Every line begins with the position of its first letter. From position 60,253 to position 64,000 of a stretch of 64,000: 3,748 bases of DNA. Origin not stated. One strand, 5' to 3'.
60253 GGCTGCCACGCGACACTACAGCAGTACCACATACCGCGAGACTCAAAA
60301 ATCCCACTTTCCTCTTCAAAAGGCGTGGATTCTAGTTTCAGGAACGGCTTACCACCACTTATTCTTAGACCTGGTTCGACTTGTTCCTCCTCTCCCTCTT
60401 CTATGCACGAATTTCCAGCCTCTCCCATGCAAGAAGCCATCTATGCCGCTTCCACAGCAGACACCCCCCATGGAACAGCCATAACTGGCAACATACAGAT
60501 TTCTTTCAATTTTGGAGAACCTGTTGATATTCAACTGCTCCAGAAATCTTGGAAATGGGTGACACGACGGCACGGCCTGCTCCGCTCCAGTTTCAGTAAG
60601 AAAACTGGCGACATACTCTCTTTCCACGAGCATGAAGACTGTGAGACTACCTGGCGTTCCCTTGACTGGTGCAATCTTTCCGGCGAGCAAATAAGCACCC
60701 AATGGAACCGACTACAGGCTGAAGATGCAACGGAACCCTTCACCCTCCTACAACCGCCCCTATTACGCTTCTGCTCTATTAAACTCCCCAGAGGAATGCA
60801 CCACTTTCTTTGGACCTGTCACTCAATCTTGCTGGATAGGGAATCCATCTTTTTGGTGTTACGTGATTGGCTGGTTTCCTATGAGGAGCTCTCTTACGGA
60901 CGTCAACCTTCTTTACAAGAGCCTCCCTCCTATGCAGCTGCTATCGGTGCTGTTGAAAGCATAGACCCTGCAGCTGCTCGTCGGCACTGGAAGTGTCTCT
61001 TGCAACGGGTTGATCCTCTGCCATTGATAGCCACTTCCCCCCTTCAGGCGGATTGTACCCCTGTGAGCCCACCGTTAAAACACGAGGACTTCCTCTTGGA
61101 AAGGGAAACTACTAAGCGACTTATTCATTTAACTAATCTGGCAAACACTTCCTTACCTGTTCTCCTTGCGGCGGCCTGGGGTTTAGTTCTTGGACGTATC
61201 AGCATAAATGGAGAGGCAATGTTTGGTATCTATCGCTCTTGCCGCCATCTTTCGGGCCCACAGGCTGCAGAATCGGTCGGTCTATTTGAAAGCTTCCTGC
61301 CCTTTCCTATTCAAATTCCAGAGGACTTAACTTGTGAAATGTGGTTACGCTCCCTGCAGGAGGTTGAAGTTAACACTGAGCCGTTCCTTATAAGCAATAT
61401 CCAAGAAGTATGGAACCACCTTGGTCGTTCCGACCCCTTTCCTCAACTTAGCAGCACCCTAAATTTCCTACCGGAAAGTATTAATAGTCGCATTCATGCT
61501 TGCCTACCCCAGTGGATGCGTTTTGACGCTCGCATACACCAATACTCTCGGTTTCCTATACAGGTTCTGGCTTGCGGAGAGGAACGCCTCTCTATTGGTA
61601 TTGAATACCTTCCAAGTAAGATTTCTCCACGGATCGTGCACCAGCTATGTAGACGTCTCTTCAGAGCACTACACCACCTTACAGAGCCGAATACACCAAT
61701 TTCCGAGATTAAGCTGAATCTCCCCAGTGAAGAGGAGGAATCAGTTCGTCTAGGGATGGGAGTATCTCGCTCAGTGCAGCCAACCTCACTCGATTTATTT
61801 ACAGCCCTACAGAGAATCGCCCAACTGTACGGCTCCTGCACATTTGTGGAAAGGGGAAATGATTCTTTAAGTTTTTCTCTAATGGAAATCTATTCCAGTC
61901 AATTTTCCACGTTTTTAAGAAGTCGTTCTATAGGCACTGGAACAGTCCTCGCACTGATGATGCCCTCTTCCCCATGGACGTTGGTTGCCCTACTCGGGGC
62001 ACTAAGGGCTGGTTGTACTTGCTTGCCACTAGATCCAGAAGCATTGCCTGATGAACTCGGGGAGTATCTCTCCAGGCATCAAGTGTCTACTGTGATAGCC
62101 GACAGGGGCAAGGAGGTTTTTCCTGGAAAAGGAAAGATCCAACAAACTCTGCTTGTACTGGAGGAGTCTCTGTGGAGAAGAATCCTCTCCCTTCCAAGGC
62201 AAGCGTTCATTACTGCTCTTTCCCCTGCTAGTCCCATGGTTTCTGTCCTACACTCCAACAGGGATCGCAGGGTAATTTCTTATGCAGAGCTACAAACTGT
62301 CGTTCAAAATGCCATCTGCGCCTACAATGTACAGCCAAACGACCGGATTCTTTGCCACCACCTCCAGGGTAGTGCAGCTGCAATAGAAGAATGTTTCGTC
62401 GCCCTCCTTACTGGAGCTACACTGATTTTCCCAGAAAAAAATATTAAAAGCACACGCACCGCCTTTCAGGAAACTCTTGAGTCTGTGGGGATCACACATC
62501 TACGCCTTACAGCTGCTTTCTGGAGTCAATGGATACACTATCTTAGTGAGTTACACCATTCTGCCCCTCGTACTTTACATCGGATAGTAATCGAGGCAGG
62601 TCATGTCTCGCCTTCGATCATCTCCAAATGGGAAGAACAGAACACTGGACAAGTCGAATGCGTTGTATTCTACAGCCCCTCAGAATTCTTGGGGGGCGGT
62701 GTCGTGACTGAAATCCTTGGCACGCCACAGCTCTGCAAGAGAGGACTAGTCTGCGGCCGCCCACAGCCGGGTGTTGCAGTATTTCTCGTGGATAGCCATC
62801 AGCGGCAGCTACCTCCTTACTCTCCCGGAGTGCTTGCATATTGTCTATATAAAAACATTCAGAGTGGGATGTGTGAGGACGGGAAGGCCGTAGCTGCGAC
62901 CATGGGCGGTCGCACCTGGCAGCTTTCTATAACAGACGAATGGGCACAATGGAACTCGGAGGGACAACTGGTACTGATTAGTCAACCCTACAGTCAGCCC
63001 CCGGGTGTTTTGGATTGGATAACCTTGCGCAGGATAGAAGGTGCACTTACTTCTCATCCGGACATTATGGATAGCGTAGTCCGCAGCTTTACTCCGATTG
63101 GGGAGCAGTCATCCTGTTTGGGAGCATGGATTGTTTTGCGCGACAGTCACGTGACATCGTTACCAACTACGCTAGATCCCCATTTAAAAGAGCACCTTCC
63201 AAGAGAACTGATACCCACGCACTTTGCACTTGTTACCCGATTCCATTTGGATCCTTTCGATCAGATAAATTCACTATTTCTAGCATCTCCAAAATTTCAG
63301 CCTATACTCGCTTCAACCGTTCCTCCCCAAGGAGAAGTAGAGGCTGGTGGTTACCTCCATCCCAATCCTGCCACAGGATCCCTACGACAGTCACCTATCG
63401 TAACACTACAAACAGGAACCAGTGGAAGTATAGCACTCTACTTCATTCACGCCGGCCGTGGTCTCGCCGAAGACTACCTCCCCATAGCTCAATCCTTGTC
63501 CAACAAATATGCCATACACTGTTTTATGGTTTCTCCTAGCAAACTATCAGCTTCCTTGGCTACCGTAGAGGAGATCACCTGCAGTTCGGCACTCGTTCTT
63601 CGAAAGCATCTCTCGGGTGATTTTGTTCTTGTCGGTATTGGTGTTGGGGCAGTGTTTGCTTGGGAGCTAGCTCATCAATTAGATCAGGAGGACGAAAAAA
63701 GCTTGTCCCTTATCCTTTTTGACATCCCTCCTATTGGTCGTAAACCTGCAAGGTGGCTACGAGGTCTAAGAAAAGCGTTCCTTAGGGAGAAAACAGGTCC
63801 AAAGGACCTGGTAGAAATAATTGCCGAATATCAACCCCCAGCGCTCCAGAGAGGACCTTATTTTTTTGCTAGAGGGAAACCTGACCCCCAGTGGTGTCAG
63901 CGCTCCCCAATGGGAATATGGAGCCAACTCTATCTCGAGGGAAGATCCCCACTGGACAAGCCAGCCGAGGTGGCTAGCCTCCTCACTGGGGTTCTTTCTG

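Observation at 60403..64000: Intact reading frame of more than 3.6 kb for an NRPS-like C / A-like / TE-like protein with substituted catalytic motifs and no carrier domain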

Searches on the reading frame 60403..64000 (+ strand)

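Call 4: search_protein_families(library=pfam, proteins=[window:60403-64000:+], max_evalue=1)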
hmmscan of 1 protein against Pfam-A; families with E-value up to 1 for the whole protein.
window:60403-64000:+ (1199 aa): 3 families
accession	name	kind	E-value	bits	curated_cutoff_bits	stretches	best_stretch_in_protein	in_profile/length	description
PF00668.25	Condensation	-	1.2e-35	123.6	30.6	1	3-445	4-453/456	Condensation domain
PF00501.34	AMP-binding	-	5.4e-29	101.6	29.9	2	633-811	190-372/384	AMP-binding enzyme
PF00975.26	Thioesterase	-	1.7e-06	28.9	26.4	1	1012-1113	3-107/226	Thioesterase domain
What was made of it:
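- On Functional NRPS module: No PF00550 hit (call 4).
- Checked: It finds no PP-binding and no AMP-binding_C (call 4).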

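Call 5: search_protein_families(library=ncbifam, proteins=[window:60403-64000:+], max_evalue=1)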
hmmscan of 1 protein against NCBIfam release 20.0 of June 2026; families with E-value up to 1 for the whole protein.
window:60403-64000:+ (1199 aa): 40 families (the best 25 are shown)
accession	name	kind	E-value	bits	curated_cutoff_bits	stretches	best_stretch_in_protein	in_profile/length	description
NF004282.0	PRK05691.1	subfamily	1.2e-43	147.7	4090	3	4-324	3258-3581/4334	non-ribosomal peptide synthase/polyketide synthase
NF038078.1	NRPS_MxcG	equivalog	2.1e-26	91.6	2300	1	419-947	409-943/1442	myxochelin non-ribosomal peptide synthetase MxcG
TIGR01733.1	AA-adenyl-dom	subfamily_domain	1.1e-24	87.1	317.4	2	626-811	141-322/409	amino acid adenylation domain-containing protein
NF041803.1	NRPS_SolG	exception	5.9e-11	40.7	2200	1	254-807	351-907/1163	solanimycin non-ribosomal peptide synthetase SolG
NF047350.1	aureusi_NRPS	equivalog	3.3e-09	34.2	2500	1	398-966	1369-1914/2373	aureusimine non-ribosomal peptide synthetase AusA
NF004837.0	PRK06187.1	subfamily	3.6e-09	35.4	476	2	636-809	201-373/531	long-chain-fatty-acid--CoA ligase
NF004511.1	PRK05852.1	equivalog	6e-07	28.5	650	1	486-551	24-88/505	FadD7 family fatty acid--CoA ligase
NF006134.1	PRK08279.1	equivalog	2.5e-06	26.3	625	1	456-565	37-146/605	long-chain-acyl-CoA synthetase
NF006181.0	PRK08314.1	subfamily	4.5e-06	25.2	705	1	455-567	16-129/563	long-chain-fatty-acid--CoA ligase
NF006572.0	PRK09088.1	equivalog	3.5e-05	22.7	696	1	502-945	42-468/491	acyl-CoA synthetase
NF005463.0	PRK07059.1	subfamily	3.6e-05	22.4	869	1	486-557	46-117/557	long-chain-fatty-acid--CoA ligase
NF003313.0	PRK04319.1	equivalog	5.9e-05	21.5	729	1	485-565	71-151/574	acetate--CoA ligase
NF052269.1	Staph_lig_FadD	equivalog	0.00014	20.4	650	1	878-956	409-485/499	long-chain-fatty-acid--CoA ligase FadD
NF007605.2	PRK10252.1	equivalog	0.00014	19.5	2400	1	496-747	487-737/1292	enterobactin non-ribosomal peptide synthetase EntF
NF004822.0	PRK06178.1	equivalog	0.00015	20.5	782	1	488-566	62-140/571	acyl-CoA synthetase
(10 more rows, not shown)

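Call 7: find_homologous_proteins(query=window:60403-64000:+)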
Query window:60403-64000:+ (1199 aa): 63 proteins with E <= 0.001 among 8000 candidates.
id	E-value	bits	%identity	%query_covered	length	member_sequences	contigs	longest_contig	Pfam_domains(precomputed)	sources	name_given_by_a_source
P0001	0.0e+0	2777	100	100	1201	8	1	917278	PF00668.26,PF00501.35,PF00975.27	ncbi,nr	ncbi:MAG: AMP-binding protein [Candidatus Xiphinematobacter sp.]|nr:MAG: AMP-binding protein [Candid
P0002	0.0e+0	1998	74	99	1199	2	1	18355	PF00668.26,PF00501.35,PF00975.27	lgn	-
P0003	0.0e+0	1993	74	100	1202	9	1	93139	PF00668.26,PF00501.35,PF00975.27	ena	-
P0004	0.0e+0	1453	57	100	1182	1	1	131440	PF00668.26,PF00501.35,PF00975.27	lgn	-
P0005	0.0e+0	1188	48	99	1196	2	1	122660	PF00668.26,PF00501.35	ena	-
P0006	0.0e+0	1140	47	100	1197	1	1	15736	PF00668.26,PF00501.35,PF00975.27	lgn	-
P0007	0.0e+0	1053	44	100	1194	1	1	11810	PF00668.26,PF00501.35,PF00975.27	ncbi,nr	ncbi:MAG: hypothetical protein C5B47_01960 [Verrucomicrobia bacterium]|nr:MAG: hypothetical protein 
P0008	0.0e+0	1026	44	100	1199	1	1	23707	PF00668.26,PF00501.35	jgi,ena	-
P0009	7.3e-60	221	26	76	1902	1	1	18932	PF13847.13,PF00668.26,PF05185.23,PF13649.13,PF00550.32,PF00501.35,PF13193.13,PF08241.19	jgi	jgi:amino acid adenylation domain-containing protein/non-ribosomal peptide synthase protein (TIGR017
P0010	1.7e-46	177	23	81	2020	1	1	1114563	PF00668.26,PF00109.33,PF00550.32,PF00501.35,PF13193.13,PF02801.29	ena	-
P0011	1.0e-39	154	25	46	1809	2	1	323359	PF00668.26,PF00550.32,PF00501.35,PF13193.13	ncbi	ncbi:non-ribosomal peptide synthetase, partial [Actinomadura rudentiformis]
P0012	3.8e-37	146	23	76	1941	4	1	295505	PF00668.26,PF00550.32,PF00501.35,PF13193.13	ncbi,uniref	ncbi:amino acid adenylation domain-containing protein [Kitasatospora sp. NPDC096140]|uniref:amino ac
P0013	1.6e-34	137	22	80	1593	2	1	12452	PF00668.26,PF00550.32,PF00501.35,PF13193.13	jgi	jgi:amino acid adenylation domain-containing protein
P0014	1.6e-32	130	22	56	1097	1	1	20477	PF00668.26,PF00550.32,PF00501.35,PF13193.13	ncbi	ncbi:MAG: amino acid adenylation domain-containing protein [Myxococcota bacterium]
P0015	2.3e-30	123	25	45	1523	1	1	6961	PF00668.26,PF00550.32,PF00501.35,PF13193.13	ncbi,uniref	ncbi:amino acid adenylation domain-containing protein, partial [Spirillospora sp. NPDC048911]|uniref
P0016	1.9e-26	110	27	33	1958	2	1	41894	PF00668.26,PF00550.32,PF00501.35,PF13193.13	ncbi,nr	ncbi:MAG TPA: amino acid adenylation domain-containing protein [Acidobacteriota bacterium]|nr:amino 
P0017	1.6e-24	104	25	40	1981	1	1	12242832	PF00668.26,PF00550.32,PF18563.7,PF00501.35,PF13193.13,PF00975.27,PF00856.34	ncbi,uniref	ncbi:amino acid adenylation domain-containing protein [Pendulispora albinea]|uniref:Amino acid adeny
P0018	2.6e-21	93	23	39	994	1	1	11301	PF00668.26,PF00550.32,PF00975.27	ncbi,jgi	ncbi:MAG TPA: condensation domain-containing protein [Pirellulales bacterium]|jgi:thioesterase domai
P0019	4.5e-21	92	23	21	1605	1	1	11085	PF00668.26,PF00550.32,PF00501.35,PF13193.13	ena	-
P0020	1.8e-20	90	23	56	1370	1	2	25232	PF00668.26,PF00550.32,PF00501.35,PF13193.13,PF00975.27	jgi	jgi:amino acid adenylation domain-containing protein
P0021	2.5e-19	87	20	81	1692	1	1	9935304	PF00668.26,PF00550.32,PF00501.35,PF13193.13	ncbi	ncbi:MAG: amino acid adenylation domain-containing protein [Verrucomicrobiia bacterium]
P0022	4.7e-19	86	23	56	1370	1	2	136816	PF00668.26,PF00550.32,PF00501.35,PF13193.13,PF00975.27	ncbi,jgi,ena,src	-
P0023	3.4e-18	83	21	79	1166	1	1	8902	PF00668.26,PF00550.32,PF18563.7,PF00501.35,PF13193.13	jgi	jgi:amino acid adenylation domain-containing protein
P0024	1.4e-17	81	22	56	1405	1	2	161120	PF00668.26,PF00550.32,PF00501.35,PF13193.13,PF00975.27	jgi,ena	-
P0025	3.1e-17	80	22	77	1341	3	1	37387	PF00668.26,PF00550.32,PF00501.35,PF00975.27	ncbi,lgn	-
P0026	6.2e-17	79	22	38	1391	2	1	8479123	PF00668.26,PF00550.32,PF00501.35,PF13193.13,PF00975.27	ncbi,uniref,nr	ncbi:amino acid adenylation domain-containing protein [Tolypothrix sp. PCC 7910]|uniref:non-ribosoma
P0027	1.0e-16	78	22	38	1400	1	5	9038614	PF00668.26,PF00550.32,PF00501.35,PF13193.13,PF00975.27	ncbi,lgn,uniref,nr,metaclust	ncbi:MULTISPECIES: non-ribosomal peptide synthetase [unclassified Tolypothrix]|uniref:non-ribosomal 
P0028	5.3e-16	76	24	40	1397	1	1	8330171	PF00668.26,PF00550.32,PF00501.35,PF13193.13,PF00975.27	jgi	jgi:amino acid adenylation domain-containing protein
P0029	1.2e-15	74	23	76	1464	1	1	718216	PF00668.26,PF00550.32,PF00501.35,PF13193.13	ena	-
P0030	1.9e-15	74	22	46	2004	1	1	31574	PF00668.26,PF00550.32,PF00501.35,PF13193.13,PF00975.27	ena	-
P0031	2.3e-15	73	21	56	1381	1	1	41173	PF00668.26,PF00550.32,PF00501.35,PF13193.13,PF00975.27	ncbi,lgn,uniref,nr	ncbi:amino acid adenylation domain-containing protein [Nostoc sp. DedQUE09]|uniref:amino acid adenyl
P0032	3.7e-15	73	23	51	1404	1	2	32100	PF00668.26,PF00550.32,PF00501.35,PF13193.13,PF00975.27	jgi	jgi:amino acid adenylation domain-containing protein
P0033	5.8e-15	72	21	77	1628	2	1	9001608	PF00668.26,PF00550.32,PF00501.35,PF13193.13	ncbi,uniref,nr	ncbi:amino acid adenylation domain-containing protein [Kitasatospora sp. NBC_01250]|uniref:non-ribos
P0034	1.8e-14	70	23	80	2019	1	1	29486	PF00668.26,PF00550.32,PF00501.35,PF13193.13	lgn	-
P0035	1.2e-13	68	24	27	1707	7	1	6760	PF00668.26,PF00550.32,PF00501.35,PF13193.13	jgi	jgi:amino acid adenylation domain-containing protein/non-ribosomal peptide synthase protein (TIGR017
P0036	3.9e-13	66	21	48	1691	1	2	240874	PF00668.26,PF00550.32,PF00501.35,PF13193.13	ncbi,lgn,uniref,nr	ncbi:non-ribosomal peptide synthetase [Phytomonospora endophytica]|uniref:Amino acid adenylation dom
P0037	6.3e-13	65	25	25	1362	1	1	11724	PF00668.26,PF00550.32,PF00501.35,PF13193.13,PF00561.27,PF00975.27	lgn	-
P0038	5.6e-11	59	20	74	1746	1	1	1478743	PF13847.13,PF00668.26,PF13489.13,PF05175.21,PF13649.13,PF00550.32,PF00501.35,PF13193.13,PF00975.27,PF08241.19,PF08242.19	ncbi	ncbi:hypothetical protein GCM10027347_31780 [Larkinella harenae]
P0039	1.5e-10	57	24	27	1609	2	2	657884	PF00668.26,PF00550.32,PF00501.35,PF13193.13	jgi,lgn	jgi:amino acid adenylation domain-containing protein/non-ribosomal peptide synthase protein (TIGR017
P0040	4.7e-10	56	24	18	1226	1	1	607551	PF00668.26,PF00550.32,PF00501.35,PF00975.27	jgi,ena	-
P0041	4.9e-10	56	22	32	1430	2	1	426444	PF00668.26,PF16363.12,PF00550.32,PF00501.35,PF13193.13,PF07993.19,PF01370.28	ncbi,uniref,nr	ncbi:non-ribosomal peptide synthetase [Hyalangium versicolor]|uniref:non-ribosomal peptide synthetas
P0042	7.5e-10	55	23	46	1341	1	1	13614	PF00668.26,PF00550.32,PF00501.35,PF13193.13,PF00975.27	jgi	jgi:amino acid adenylation domain-containing protein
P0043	1.6e-9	54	27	11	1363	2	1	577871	PF00668.26,PF00550.32,PF00501.35,PF13193.13,PF00975.27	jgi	jgi:amino acid adenylation domain-containing protein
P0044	3.3e-9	53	21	46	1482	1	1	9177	PF00668.26,PF00550.32,PF00501.35,PF13193.13,PF00975.27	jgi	jgi:amino acid adenylation domain-containing protein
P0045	1.0e-8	51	21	77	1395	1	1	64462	PF00668.26,PF00550.32,PF00501.35,PF13193.13,PF00975.27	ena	-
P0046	1.1e-8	51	20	77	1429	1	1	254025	PF00668.26,PF00550.32,PF00501.35,PF13193.13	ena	-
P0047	5.5e-8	49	22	40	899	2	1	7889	PF00550.32,PF00501.35,PF13193.13,PF00975.27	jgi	-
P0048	1.2e-7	48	24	19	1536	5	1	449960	PF00296.27,PF00550.32,PF00551.25,PF00501.35,PF13193.13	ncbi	-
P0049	1.4e-7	48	21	45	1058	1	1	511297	PF00668.26,PF00550.32,PF00501.35,PF13193.13,PF00975.27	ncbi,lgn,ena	-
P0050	4.0e-7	46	23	45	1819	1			PF08659.17,PF00668.26,PF00550.32,PF00501.35,PF13193.13,PF00975.27,PF00106.32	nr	nr:non-ribosomal peptide synthetase 7 [Streptomyces sp.]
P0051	7.5e-7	45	20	47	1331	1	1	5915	PF00668.26,PF00550.32,PF00501.35,PF13193.13,PF00975.27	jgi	jgi:amino acid adenylation domain-containing protein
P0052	1.8e-6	44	20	70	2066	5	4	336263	PF00668.26,PF00550.32,PF02615.20,PF00501.35,PF13193.13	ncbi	-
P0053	1.9e-6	44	21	78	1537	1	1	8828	PF00668.26,PF00550.32,PF00501.35,PF13193.13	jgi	jgi:amino acid adenylation domain-containing protein/non-ribosomal peptide synthase protein (TIGR017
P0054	1.1e-5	41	21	79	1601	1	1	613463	PF00668.26,PF00550.32,PF18563.7,PF00501.35,PF13193.13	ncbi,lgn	-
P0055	1.1e-5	41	21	34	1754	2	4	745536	PF00668.26,PF00550.32,PF12697.14,PF00501.35,PF13193.13,PF00975.27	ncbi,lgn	-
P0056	1.3e-5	41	21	43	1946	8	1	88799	PF00668.26,PF00550.32,PF00501.35,PF13193.13,PF00975.27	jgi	jgi:amino acid adenylation domain-containing protein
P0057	5.0e-5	39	24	14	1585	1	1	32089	PF00668.26,PF00550.32,PF00202.28,PF00561.27,PF00975.27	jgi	jgi:glutamate-1-semialdehyde aminotransferase/thioesterase domain-containing protein/acyl carrier pr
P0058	5.4e-5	39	23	40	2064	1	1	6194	PF00668.26,PF22336.3,PF00296.27,PF22621.3,PF00550.32,PF00501.35,PF16197.12,PF00698.27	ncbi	ncbi:MAG: MupA/Atu3671 family FMN-dependent luciferase-like monooxygenase, partial [Aliidongia sp.]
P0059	1.7e-4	37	22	44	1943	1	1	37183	PF00668.26,PF00550.32,PF00202.28,PF00501.35,PF13193.13,PF00698.27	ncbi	ncbi:hypothetical protein BH10PSE6_BH10PSE6_04500 [soil metagenome]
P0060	2.0e-4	37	22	46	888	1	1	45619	PF00668.26,PF00550.32,PF00501.35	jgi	jgi:amino acid adenylation domain-containing protein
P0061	2.2e-4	37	20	77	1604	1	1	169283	PF00668.26,PF00550.32,PF00501.35,PF13193.13,PF00975.27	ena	-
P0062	4.4e-4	36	21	73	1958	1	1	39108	PF13847.13,PF00668.26,PF13489.13,PF13649.13,PF00550.32,PF00501.35,PF13193.13,PF00975.27,PF08241.19,PF08242.19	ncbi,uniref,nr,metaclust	ncbi:non-ribosomal peptide synthetase [Mycobacterium sp. 1274756.6]|uniref:non-ribosomal peptide syn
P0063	7.8e-4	35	22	43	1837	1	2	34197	PF13847.13,PF00668.26,PF13489.13,PF00296.27,PF13649.13,PF00550.32,PF00501.35,PF13193.13,PF08241.19,PF08242.19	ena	-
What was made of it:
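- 60403..64000 (+): Coding sequence of the C*-A*-TE* protein. The window holds 1,199 of its 1,201 codons; the last two codons and the stop lie just beyond the window. 100% match to the 1,201-aa P0001, 'AMP-binding protein [Candidatus Xiphinematobacter sp.]' (call 7).
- Checked: The full protein is 1,201 aa (call 7), so only two codons and the stop are missing.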
